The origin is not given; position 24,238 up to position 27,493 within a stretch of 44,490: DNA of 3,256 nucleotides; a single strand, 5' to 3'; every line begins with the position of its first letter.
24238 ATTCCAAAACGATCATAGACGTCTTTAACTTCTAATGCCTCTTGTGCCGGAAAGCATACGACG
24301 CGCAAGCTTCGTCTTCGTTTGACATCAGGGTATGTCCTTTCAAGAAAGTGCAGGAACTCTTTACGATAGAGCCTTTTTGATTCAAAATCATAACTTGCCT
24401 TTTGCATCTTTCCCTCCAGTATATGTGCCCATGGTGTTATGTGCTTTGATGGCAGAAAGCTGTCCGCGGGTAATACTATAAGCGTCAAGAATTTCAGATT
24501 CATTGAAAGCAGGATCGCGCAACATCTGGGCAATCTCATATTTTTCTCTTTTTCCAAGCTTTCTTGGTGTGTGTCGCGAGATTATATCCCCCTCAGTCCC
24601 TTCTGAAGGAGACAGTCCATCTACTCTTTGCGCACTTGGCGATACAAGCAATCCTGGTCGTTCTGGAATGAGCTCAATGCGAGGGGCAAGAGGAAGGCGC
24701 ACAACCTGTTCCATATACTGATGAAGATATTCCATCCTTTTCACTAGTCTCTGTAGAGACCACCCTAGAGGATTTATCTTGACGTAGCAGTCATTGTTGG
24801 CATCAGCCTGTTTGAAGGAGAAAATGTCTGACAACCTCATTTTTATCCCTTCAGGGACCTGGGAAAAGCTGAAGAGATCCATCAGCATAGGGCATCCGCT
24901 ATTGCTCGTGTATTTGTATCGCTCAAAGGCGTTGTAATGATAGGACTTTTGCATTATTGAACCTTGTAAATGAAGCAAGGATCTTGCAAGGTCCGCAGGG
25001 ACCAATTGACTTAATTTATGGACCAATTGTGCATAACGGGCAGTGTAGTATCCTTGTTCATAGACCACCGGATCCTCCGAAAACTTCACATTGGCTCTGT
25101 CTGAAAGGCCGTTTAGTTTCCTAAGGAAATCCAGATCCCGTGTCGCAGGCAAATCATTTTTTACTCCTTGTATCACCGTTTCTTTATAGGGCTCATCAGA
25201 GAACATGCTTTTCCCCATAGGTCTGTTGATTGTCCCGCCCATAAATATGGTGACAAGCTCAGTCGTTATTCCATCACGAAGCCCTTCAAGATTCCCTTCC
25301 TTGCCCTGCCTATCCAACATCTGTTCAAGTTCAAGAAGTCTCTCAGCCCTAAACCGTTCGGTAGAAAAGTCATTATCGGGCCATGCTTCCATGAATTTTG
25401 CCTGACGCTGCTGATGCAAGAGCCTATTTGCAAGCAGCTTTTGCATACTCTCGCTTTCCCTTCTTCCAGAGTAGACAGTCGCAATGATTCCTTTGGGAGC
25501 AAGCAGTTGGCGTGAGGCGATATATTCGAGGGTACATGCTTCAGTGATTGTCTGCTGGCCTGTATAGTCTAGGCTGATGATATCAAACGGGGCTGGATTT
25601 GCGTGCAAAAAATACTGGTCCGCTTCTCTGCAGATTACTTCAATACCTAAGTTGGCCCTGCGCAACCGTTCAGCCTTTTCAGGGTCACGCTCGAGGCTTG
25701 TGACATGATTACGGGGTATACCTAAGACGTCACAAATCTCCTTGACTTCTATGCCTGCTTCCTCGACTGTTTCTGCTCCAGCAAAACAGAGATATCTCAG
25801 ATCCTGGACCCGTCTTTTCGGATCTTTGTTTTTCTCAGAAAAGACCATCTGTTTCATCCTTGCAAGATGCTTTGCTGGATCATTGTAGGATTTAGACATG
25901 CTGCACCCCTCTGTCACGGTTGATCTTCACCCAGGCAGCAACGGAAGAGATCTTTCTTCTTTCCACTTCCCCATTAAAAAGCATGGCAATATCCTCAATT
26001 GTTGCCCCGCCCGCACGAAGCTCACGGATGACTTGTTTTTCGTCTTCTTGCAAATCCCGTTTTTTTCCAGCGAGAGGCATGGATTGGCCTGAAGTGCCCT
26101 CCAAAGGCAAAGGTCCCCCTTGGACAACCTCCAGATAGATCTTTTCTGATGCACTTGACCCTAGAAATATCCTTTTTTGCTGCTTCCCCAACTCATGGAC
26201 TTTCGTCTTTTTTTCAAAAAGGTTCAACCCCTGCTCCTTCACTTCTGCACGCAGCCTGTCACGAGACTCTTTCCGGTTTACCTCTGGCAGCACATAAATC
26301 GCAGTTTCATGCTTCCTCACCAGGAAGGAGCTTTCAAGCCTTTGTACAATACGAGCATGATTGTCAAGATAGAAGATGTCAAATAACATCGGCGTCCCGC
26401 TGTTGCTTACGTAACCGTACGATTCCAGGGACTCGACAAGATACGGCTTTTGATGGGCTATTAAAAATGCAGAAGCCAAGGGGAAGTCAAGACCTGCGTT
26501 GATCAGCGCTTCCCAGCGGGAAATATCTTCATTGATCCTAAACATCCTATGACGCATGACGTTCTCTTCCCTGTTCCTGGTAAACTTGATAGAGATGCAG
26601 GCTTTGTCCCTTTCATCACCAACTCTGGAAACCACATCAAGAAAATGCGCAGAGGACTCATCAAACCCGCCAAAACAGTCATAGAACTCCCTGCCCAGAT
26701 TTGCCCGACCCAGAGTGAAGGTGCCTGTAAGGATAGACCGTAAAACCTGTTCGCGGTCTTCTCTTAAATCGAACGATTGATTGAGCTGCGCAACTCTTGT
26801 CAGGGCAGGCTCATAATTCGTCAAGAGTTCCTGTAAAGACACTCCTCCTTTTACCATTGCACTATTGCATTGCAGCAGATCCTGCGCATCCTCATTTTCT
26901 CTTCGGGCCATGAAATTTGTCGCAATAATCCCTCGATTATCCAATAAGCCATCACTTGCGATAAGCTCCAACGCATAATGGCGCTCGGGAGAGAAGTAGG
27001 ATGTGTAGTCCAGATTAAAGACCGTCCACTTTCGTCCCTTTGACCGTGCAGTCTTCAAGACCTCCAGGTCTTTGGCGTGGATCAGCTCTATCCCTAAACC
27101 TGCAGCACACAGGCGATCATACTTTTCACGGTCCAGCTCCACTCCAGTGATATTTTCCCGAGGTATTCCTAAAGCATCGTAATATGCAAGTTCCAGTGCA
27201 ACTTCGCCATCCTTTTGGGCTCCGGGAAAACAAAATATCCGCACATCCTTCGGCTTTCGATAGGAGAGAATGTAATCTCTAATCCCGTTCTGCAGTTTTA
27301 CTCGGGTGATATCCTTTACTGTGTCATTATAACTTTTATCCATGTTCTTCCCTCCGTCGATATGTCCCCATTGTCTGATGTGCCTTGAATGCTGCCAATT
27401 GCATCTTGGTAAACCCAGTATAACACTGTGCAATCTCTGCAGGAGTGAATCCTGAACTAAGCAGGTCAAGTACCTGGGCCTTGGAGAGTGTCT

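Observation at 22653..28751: Four tandem paralogues with a methyltransferase-like Rossmann N-domain, a conserved distal '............' strand and a C-terminal HTH-like module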

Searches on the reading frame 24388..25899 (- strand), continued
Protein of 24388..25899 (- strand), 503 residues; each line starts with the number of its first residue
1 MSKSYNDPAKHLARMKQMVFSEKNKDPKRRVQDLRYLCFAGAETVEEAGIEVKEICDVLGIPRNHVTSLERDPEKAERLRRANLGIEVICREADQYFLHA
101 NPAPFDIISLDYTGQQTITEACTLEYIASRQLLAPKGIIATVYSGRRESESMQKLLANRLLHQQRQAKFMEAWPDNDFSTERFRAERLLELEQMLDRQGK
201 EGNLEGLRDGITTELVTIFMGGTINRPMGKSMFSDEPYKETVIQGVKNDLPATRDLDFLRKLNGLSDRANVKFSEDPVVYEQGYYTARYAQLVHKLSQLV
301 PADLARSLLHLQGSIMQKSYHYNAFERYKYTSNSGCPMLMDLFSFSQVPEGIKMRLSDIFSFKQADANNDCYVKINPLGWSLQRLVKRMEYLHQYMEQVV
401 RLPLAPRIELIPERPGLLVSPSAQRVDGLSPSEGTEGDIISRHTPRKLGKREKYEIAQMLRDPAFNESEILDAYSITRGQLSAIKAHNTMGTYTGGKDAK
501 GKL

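Call 54: search_protein_families(library=pfam, proteins=[L010:18735-20993:-, L015:4865-7396:+, L003:11421-12692:+, L003:14037-15314:+, L006:13299-13919:+, L019:5887-7215:+], max_evalue=0.01)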
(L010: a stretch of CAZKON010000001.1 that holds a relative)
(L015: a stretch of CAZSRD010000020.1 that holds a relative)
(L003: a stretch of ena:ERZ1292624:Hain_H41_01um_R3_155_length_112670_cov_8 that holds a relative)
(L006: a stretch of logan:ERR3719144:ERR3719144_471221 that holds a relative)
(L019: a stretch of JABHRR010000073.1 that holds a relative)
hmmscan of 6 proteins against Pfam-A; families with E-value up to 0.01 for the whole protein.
L010:18735-20993:- (753 aa): 47 families (the best 25 are shown)
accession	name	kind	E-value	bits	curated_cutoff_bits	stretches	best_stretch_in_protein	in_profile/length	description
PF00004.35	AAA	-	1.1e-97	323.9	21.2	2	237-365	1-129/131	ATPase family associated with various cellular activities (AAA)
PF17862.7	AAA_lid_3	-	1.2e-22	79.4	27.2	2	389-428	1-39/45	AAA+ lid domain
PF02359.24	CDC48_N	-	1.2e-20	74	35.1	1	29-108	2-81/85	Cell division protein 48 (CDC48), N-terminal domain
PF05496.18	RuvB_N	-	3.6e-14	53.3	27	2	236-308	35-99/159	Holliday junction DNA helicase RuvB P-loop domain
PF02933.23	CDC48_2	-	5.4e-14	52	22.4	1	129-185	3-59/64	Cell division protein 48 (CDC48), domain 2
PF13191.12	AAA_16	-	3.4e-13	50.9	32.6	2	226-339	16-136/167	AAA ATPase domain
PF20720.3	nSTAND3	-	1.3e-11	44.9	27.2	2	237-378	20-150/155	Novel STAND NTPase 3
PF07728.20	AAA_5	-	1.7e-11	44.7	22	2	236-354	1-136/139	AAA domain (dynein-related subfamily)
PF06068.19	TIP49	-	3.7e-11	43.2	23.8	2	234-286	50-103/347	TIP49 P-loop domain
PF07724.20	AAA_2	-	1.3e-10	42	27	1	237-330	6-101/166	AAA domain (Cdc48 subfamily)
PF13173.12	AAA_14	-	3.6e-10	40.4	27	2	236-305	4-74/129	AAA domain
PF23902.1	AAA_lid_PRS2_C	-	4.5e-10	40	34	1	645-717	3-68/73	PRS2 AAA+ lid C-terminal domain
PF13401.12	AAA_22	-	8.4e-10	39.5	27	0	508-546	6-46/130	AAA domain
PF13238.12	AAA_18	-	8.4e-09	36.4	29.4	1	237-292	1-59/128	AAA domain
PF13671.12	AAA_33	-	9.9e-09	36.1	27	1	237-349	2-84/143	AAA domain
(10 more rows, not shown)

L015:4865-7396:+ (844 aa): 6 families
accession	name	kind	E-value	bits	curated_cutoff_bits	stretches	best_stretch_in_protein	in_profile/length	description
PF00133.28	tRNA-synt_1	-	1.8e-89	300.8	22.7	1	37-588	1-411/414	tRNA synthetases class I (I, L, M and V)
PF08264.19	Anticodon_1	-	5.9e-40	137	25.1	1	631-797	1-146/148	Anticodon-binding domain of tRNA ligase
PF09334.17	tRNA-synt_1g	-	6.1e-25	88.2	20.1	3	61-206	3-132/391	tRNA synthetases class I (M)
PF01406.26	tRNA-synt_1e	-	1.4e-07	31.6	27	1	546-599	247-300/301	tRNA synthetases class I (C) catalytic domain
PF01921.24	tRNA-synt_1f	-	1.4e-05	24.6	27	1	544-583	274-313/360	tRNA synthetases class I (K)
PF13603.12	tRNA-synt_1_2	-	0.0041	17.1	25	0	259-324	84-149/185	Leucyl-tRNA synthetase, editing domain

L003:11421-12692:+ (423 aa): 0 families

L003:14037-15314:+ (425 aa): 1 family
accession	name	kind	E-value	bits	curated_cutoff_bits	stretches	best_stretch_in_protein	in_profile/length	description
PF13384.12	HTH_23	-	8.9e-05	22.6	24.6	0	16-43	3-30/50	Homeodomain-like domain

L006:13299-13919:+ (206 aa): 0 families

L019:5887-7215:+ (443 aa): 20 families
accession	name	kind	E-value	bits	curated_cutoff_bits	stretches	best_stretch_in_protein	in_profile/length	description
PF00004.35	AAA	-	1e-42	146.1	21.2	1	226-358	1-130/131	ATPase family associated with various cellular activities (AAA)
PF17862.7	AAA_lid_3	-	9e-13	48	27.2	1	381-422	2-43/45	AAA+ lid domain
PF16450.11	Prot_ATP_ID_OB_C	-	4.7e-08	33.2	23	1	115-167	1-55/56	Proteasomal ATPase OB C-terminal domain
PF07728.20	AAA_5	-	3.1e-06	27.7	22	1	225-300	1-84/139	AAA domain (dynein-related subfamily)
PF05496.18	RuvB_N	-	3.7e-06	27.2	27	1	224-296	34-98/159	Holliday junction DNA helicase RuvB P-loop domain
PF13191.12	AAA_16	-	1.5e-05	26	32.6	1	214-249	15-50/167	AAA ATPase domain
PF07724.20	AAA_2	-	7.4e-05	23.3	27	1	226-317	6-99/166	AAA domain (Cdc48 subfamily)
PF13401.12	AAA_22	-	0.00018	22.3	27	1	226-283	8-63/130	AAA domain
PF06068.19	TIP49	-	0.0003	20.5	23.8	1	224-272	51-101/347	TIP49 P-loop domain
PF06745.19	ATPase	-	0.00066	19.5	26.6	0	217-241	13-37/231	KaiC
PF05911.16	FPP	-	0.00076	18.3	40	1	54-107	256-309/871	Filament-like plant protein, long coiled-coil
PF13521.12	AAA_28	-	0.0022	18.7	27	1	226-266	2-38/164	AAA domain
PF13207.12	AAA_17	-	0.0039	17.9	27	0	229-299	1-65/136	AAA domain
PF12775.13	AAA_7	-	0.0041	17.1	25.8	0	220-292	30-110/181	P-loop containing dynein motor region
PF05673.19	DUF815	-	0.0046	16.6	23.8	0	222-290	52-115/249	Protein of unknown function (DUF815)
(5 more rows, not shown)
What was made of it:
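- Tried and rejected: Recurrent neighbours are housekeeping genes such as CDC48, the proteasome ATPase and a class I tRNA synthetase (call 54).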

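Call 55: search_protein_families(library=ncbifam, proteins=[P0085, P0066, P0069, P0079, P0094, P0013], max_evalue=0.1)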
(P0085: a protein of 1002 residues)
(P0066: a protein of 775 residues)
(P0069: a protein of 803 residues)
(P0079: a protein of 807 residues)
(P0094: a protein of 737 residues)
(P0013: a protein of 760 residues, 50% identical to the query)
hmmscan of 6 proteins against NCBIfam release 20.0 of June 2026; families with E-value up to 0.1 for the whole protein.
P0085 (1002 aa): 4 families
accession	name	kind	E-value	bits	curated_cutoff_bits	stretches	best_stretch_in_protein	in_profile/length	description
NF033668.1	rSAM_PA0069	hypoth_equivalog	1.7e-08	33.9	360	1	763-945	57-240/348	PA0069 family radical SAM protein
NF038135.1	rSAM_Rv2578c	equivalog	2.4e-07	30.1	430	1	719-923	18-223/317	Rv2578c family radical SAM protein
TIGR04470.1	rSAM_mob_pairB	equivalog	0.0002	20.8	410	1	751-944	6-187/285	radical SAM mobile pair protein B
NF046111.1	RNaseP3Mthb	equivalog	0.046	13.5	200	1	491-555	23-82/236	ribonuclease P protein component 3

P0066 (775 aa): 0 families

P0069 (803 aa): 0 families

P0079 (807 aa): 0 families

P0094 (737 aa): 0 families

P0013 (760 aa): 1 family
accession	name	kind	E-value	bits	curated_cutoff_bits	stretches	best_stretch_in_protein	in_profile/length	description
NF047892.1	effectorCiaD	equivalog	0.07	13.5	150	0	400-494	38-130/151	effector protein CiaD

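Call 56: search_protein_families(library=padloc, proteins=[window:24388-25899:-], max_evalue=0.01)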
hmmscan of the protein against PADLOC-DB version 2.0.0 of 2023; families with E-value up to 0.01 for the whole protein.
window:24388-25899:- (503 aa): 0 families

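Call 75: search_protein_families(library=pfam, proteins=[L026:590-841:+], max_evalue=0.1)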
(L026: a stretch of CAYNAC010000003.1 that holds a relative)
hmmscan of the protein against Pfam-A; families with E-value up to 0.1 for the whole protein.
L026:590-841:+ (84 aa): 5 families
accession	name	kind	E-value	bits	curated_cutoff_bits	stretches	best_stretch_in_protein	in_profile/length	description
PF24434.1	DUF7557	-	8.9e-09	35.1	25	1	10-47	2-38/45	Family of unknown function (DUF7557)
PF02697.20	VAPB_antitox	-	0.023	15.9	27.9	1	11-49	2-39/69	Putative antitoxin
PF05135.19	Phage_connect_1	-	0.026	15.3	21.2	1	18-49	3-34/101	Phage gp6-like head-tail connector protein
PF16476.10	DUF5053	-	0.059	13.5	26.6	1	37-66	33-62/71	Domain of unknown function (DUF5053)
PF08827.16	DUF1805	-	0.091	13.5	29.5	0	61-84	31-54/64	Domain of unknown function (DUF1805)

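Call 86: search_dna_similar(query=window:24388-25899:-, collection=phages, mode=protein, max_evalue=0.001, max_rows=10)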
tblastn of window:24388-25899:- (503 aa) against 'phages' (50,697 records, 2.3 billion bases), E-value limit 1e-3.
No match.

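Call 87: search_dna_similar(query=window:24388-25899:-, collection=plasmids, mode=protein, max_evalue=0.001, max_rows=10)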
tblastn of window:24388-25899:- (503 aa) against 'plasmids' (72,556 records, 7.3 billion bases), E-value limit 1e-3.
No match.

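Call 88: find_related_loci(query=A4, collection=viral_contigs, flank=5000)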
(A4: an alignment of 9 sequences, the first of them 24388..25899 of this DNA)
Query A4 (503 aa) in viral_contigs; peptide patterns used: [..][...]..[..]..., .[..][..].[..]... (x = any residue, [..] = any of these).
40 stretches matched a pattern, but none encodes a relative of the query by tblastn (E <= 1e-3).
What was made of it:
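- There are no relatives in the phage, plasmid or IMG/VR collections (calls 86-88) and no PADLOC hit (call 56). There are no relatives on phages, plasmids or viral contigs (calls 86-88).
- Tried and rejected: Mobile-element origin: no relatives in phage, plasmid or IMG/VR collections (calls 86-88).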

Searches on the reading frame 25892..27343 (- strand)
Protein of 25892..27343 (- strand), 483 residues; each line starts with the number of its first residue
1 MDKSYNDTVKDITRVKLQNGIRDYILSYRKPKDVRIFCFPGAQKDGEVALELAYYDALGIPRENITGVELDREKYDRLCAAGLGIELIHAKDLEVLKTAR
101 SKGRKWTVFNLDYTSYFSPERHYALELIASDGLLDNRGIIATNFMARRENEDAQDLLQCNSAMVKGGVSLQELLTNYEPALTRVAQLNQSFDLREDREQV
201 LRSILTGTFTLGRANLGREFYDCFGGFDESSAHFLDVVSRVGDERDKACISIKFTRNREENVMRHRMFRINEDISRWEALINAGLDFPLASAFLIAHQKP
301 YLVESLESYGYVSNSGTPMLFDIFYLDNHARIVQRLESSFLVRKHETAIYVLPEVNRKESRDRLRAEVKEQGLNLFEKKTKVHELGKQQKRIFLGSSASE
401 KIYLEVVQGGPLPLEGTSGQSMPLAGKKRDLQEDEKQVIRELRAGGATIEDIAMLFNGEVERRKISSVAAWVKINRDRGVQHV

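Call 7: search_protein_families(library=pfam, proteins=[window:25892-27343:-], max_evalue=1)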
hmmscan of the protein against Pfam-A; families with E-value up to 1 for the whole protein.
window:25892-27343:- (483 aa): 1 family
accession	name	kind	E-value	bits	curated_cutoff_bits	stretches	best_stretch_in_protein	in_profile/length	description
PF02796.21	HTH_7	-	0.21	12.2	23.8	1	426-457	1-32/45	Helix-turn-helix domain of resolvase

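Call 8: search_protein_families(library=ncbifam, proteins=[window:25892-27343:-], max_evalue=1)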
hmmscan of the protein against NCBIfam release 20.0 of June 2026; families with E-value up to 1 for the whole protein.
window:25892-27343:- (483 aa): 0 families

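Call 56: search_protein_families(library=padloc, proteins=[window:25892-27343:-], max_evalue=0.01)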
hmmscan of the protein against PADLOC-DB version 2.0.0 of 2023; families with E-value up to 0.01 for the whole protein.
window:25892-27343:- (483 aa): 0 families
